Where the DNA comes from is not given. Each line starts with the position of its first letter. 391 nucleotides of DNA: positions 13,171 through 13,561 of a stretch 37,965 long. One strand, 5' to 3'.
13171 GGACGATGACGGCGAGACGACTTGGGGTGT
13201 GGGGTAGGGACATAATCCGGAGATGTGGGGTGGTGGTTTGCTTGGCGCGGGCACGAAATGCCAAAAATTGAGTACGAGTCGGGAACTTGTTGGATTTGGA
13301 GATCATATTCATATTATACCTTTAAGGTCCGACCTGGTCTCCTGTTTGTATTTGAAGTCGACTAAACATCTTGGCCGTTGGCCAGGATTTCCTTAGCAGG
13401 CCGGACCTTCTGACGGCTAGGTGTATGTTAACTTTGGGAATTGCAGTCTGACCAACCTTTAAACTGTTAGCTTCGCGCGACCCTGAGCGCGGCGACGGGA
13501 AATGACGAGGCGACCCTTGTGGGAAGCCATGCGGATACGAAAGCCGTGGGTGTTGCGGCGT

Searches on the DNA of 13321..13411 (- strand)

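Call 70: build_rna_model(alignment_id=A4)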
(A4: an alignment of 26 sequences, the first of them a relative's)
Model R1 built from alignment A4 (26 sequences, 93 columns); structure: RNAalifold consensus.
model positions 92; base pairs 26; branch points 1; effective number of sequences 1.09; information 0.621 bits per position. Calibrated on 0.2 Mb of random sequence (short: E-values are rough).
structure used (alignment columns):
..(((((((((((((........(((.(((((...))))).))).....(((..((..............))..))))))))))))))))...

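Call 71: search_with_rna_model(model_id=R1, sources=[window, L121, L122, L123, L124, L125, L126, L127, L128, L130, L131, L132, L133, L134, L135, L136, L137, L138, L139, L140, L141, L142, L143, L144, L145, L146, L147], max_evalue=1)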
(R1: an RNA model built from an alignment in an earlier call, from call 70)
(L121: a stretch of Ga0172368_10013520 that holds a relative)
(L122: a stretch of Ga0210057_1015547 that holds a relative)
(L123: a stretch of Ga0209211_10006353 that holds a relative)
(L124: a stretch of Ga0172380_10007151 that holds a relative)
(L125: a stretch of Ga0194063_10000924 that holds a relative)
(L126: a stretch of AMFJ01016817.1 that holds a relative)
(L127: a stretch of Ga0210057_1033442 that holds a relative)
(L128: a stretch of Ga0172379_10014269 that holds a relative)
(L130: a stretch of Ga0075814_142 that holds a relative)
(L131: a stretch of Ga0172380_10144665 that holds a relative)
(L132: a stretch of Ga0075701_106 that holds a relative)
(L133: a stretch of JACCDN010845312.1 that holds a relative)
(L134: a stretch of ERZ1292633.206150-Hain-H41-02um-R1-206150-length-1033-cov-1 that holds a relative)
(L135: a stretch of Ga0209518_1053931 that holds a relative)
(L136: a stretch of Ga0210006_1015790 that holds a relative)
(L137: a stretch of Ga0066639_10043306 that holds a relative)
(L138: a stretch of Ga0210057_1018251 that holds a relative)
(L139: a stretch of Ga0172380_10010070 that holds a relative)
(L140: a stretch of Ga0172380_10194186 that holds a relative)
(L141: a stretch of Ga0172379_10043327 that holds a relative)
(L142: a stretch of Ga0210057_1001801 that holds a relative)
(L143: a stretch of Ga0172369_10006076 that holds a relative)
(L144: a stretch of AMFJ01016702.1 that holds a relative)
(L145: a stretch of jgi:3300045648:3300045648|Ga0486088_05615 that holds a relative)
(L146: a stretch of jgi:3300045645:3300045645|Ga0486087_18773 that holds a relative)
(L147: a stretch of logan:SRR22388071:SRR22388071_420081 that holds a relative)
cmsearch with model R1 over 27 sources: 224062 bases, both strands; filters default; matches with E-value up to 1: 82.
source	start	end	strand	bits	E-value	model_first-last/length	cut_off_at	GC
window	10839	10930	-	114.4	4.1e-24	1-92/92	no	0.51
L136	3117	3208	-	112.1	1.4e-23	1-92/92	no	0.48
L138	6686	6777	-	112.1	1.4e-23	1-92/92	no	0.48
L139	2025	2116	+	112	1.5e-23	1-92/92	no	0.49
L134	345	436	+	111.9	1.6e-23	1-92/92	no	0.49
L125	10641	10732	-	111.8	1.7e-23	1-92/92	no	0.48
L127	2618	2709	+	111.2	2.3e-23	1-92/92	no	0.49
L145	11048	11139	+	110.9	2.8e-23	1-92/92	no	0.49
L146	1724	1815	+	110.9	2.8e-23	1-92/92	no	0.49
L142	10073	10164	+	110.4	3.7e-23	1-92/92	no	0.45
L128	8209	8300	+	109.8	4.9e-23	1-92/92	no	0.47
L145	4373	4464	+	109.2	6.9e-23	1-92/92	no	0.48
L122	4412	4504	-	108.8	8.4e-23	1-92/92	no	0.43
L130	1837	1928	+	108.5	1e-22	1-92/92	no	0.45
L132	7541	7632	+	108.5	1e-22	1-92/92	no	0.45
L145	10568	10659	+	106.8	2.5e-22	1-92/92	no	0.47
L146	1244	1335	+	106.8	2.5e-22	1-92/92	no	0.47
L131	880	972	+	106.3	3.4e-22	1-92/92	no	0.44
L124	9781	9872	+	105.9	4.1e-22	1-92/92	no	0.52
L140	1070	1162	+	105.4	5.4e-22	1-92/92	no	0.46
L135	1481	1572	-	102.7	2.4e-21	1-92/92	no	0.52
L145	10202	10294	+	102.3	2.9e-21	1-92/92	no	0.55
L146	878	970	+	102.3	2.9e-21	1-92/92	no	0.55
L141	67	159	-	101.4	4.6e-21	1-92/92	no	0.51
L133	439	529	-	100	1e-20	1-92/92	no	0.45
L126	3528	3618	+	97.6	3.7e-20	1-92/92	no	0.53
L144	1876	1964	-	95.7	1e-19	1-92/92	no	0.48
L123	1746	1834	-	91.6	9.3e-19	1-92/92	no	0.48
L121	3376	3458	-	91.5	1e-18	1-92/92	no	0.52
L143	671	753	+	91.5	1e-18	1-92/92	no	0.52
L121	6026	6108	-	87.5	8.6e-18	1-92/92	no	0.49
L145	16672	16763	+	86.2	1.8e-17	1-92/92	no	0.46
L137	2457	2543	+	66.3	8.2e-13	1-92/92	no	0.46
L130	826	898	+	41.3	6.4e-07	1-92/92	no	0.45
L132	6530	6602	+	41.3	6.4e-07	1-92/92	no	0.45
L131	146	221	+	31.5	0.00013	1-92/92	no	0.59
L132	4672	4735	+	28.5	0.00064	1-92/92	no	0.62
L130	33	104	+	28.3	0.00072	1-92/92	no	0.54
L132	5737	5808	+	28.3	0.00072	1-92/92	no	0.54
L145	10016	10081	+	27.8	0.00095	1-92/92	no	0.53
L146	692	757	+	27.8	0.00095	1-92/92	no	0.53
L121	3377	3459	+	24.5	0.0055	1-92/92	no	0.53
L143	670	752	-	24.5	0.0055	1-92/92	no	0.53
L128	2792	2860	+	24.5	0.0055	1-92/92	no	0.57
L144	1877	1965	+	24.4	0.0059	1-92/92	no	0.48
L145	10567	10658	-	24.1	0.0069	1-92/92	no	0.47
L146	1243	1334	-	24.1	0.0069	1-92/92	no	0.47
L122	4413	4505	+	23.8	0.0081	1-92/92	no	0.43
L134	344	435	-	23.5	0.0097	1-92/92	no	0.5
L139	2024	2115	-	23.4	0.0099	1-92/92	no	0.49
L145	11047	11138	-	23.3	0.011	1-92/92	no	0.5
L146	1723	1814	-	23.3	0.011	1-92/92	no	0.5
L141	68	160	+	23.3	0.011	1-92/92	no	0.52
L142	10072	10163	-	23.2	0.011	1-92/92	no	0.46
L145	16671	16762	-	22.6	0.016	1-92/92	no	0.47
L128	8208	8299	-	22.4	0.017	1-92/92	no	0.48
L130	32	103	-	21.6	0.026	1-92/92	no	0.56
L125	10642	10733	+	21.4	0.03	1-92/92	no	0.49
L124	9780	9871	-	21.3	0.032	1-92/92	no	0.53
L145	10201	10293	-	21.2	0.033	1-92/92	no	0.56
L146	877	969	-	21.2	0.033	1-92/92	no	0.56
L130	1836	1927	-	21.1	0.035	1-92/92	no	0.46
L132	7540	7631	-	21.1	0.035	1-92/92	no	0.46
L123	1747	1835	+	20.5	0.048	1-92/92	no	0.48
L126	3527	3617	-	19.7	0.074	1-92/92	no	0.53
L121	6027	6109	+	19.5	0.083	1-92/92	no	0.49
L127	2617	2708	-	19.5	0.084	1-92/92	no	0.48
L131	879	971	-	18.7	0.13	1-92/92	no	0.45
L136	3118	3209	+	18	0.19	1-92/92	no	0.48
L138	6687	6778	+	18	0.19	1-92/92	no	0.48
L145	4372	4463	-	15.8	0.61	1-92/92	no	0.49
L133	440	530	+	15.6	0.68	1-92/92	no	0.46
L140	1069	1161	-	15.2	0.87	1-92/92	no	0.47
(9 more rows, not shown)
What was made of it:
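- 13325..13457 (-): A4: non-coding A-long core plus tail, between rpmH and rnpA. R1, 105.7 bits (call 71).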

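Call 84: search_with_rna_model(model_id=R1, sources=[L148, L149, L150], max_evalue=0.01)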
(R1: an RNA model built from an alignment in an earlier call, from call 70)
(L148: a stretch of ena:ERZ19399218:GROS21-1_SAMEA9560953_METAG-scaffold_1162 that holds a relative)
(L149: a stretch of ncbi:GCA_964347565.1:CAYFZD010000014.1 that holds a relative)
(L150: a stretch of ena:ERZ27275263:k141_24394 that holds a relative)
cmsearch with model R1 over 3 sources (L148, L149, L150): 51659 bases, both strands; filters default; matches with E-value up to 0.01: 16.
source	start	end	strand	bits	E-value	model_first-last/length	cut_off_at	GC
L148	7171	7262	+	111.6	4.3e-24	1-92/92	no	0.46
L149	8235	8326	+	109.3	1.5e-23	1-92/92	no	0.51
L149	7692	7784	+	105.9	9.3e-23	1-92/92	no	0.48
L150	16808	16900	+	105.7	1.1e-22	1-92/92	no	0.47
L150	10148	10240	+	104.4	2.2e-22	1-92/92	no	0.45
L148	531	623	+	101.5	1e-21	1-92/92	no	0.49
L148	7762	7854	+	98.1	6.6e-21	1-92/92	no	0.48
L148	1383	1475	+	95.2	3.1e-20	1-92/92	no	0.55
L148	906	983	+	39.4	4e-07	1-92/92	no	0.58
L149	7691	7783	-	24.5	0.0013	1-92/92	no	0.49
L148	7170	7261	-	24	0.0017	1-92/92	no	0.46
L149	8234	8325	-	23.7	0.002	1-92/92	no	0.51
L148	1382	1474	-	23.5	0.0022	1-92/92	no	0.56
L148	530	622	-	23.4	0.0024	1-92/92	no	0.51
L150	16807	16899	-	22.4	0.004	1-92/92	no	0.48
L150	10147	10239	-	21.8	0.0054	1-92/92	no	0.45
